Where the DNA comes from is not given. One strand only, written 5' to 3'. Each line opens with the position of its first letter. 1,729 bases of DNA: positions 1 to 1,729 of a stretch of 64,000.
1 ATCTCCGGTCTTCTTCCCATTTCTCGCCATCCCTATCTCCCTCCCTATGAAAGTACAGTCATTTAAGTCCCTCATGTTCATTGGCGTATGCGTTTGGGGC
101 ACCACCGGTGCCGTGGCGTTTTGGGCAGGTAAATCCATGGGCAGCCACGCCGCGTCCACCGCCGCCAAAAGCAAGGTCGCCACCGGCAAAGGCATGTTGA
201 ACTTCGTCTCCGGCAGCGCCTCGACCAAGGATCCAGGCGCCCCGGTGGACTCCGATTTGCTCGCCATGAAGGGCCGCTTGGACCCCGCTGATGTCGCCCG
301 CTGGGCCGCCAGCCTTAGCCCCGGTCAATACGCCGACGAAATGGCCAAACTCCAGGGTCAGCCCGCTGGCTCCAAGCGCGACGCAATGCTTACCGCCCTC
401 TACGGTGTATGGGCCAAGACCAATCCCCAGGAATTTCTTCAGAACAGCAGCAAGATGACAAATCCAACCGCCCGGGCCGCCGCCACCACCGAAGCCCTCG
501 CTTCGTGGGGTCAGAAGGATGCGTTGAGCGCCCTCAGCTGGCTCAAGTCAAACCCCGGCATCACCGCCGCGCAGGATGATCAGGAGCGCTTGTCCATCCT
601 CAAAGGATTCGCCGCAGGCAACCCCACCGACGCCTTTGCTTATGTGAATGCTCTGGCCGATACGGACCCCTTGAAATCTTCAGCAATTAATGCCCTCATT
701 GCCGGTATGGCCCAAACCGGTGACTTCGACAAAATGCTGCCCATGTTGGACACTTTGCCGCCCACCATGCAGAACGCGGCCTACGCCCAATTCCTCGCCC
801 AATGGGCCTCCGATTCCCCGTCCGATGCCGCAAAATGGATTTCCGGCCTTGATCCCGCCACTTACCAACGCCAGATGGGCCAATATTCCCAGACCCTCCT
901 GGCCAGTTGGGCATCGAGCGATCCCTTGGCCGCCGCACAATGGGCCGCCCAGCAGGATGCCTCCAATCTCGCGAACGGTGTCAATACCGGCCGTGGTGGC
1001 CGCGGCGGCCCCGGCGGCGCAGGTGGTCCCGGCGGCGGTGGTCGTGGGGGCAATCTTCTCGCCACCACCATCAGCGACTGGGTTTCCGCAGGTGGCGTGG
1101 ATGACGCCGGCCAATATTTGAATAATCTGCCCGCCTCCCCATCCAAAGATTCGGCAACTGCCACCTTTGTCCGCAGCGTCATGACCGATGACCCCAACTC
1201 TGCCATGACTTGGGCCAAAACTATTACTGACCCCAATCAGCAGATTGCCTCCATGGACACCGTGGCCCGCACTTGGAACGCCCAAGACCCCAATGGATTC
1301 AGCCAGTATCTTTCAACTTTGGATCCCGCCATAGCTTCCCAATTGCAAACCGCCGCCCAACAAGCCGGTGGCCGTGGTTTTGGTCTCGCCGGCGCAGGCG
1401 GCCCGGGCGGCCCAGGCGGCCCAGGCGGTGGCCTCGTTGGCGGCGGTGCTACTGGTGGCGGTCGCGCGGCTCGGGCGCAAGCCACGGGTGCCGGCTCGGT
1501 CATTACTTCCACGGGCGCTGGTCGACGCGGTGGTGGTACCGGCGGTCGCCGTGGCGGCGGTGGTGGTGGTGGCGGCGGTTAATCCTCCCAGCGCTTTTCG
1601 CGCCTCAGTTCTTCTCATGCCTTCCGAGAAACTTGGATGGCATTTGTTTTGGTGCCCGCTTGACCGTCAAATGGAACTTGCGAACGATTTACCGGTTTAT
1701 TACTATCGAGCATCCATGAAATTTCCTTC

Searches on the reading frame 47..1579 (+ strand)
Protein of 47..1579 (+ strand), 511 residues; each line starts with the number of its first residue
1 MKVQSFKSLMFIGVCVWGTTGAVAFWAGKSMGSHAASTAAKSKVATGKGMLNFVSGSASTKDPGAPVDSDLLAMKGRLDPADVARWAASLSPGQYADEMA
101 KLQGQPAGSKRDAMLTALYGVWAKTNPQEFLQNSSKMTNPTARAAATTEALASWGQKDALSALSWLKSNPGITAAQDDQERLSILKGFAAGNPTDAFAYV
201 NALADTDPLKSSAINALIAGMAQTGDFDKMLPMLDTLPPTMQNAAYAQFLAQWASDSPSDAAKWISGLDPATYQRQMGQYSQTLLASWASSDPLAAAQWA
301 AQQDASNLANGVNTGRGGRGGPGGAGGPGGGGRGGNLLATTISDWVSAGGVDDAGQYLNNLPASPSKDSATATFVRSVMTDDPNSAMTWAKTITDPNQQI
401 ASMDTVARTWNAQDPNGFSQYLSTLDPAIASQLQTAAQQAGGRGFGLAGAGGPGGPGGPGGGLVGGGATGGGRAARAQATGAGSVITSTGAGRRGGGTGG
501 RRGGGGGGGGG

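Call 44: search_protein_families(library=pfam, proteins=[window:47-1579:+], max_evalue=0.00001)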
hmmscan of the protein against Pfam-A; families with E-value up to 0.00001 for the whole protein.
window:47-1579:+ (511 aa): 0 families
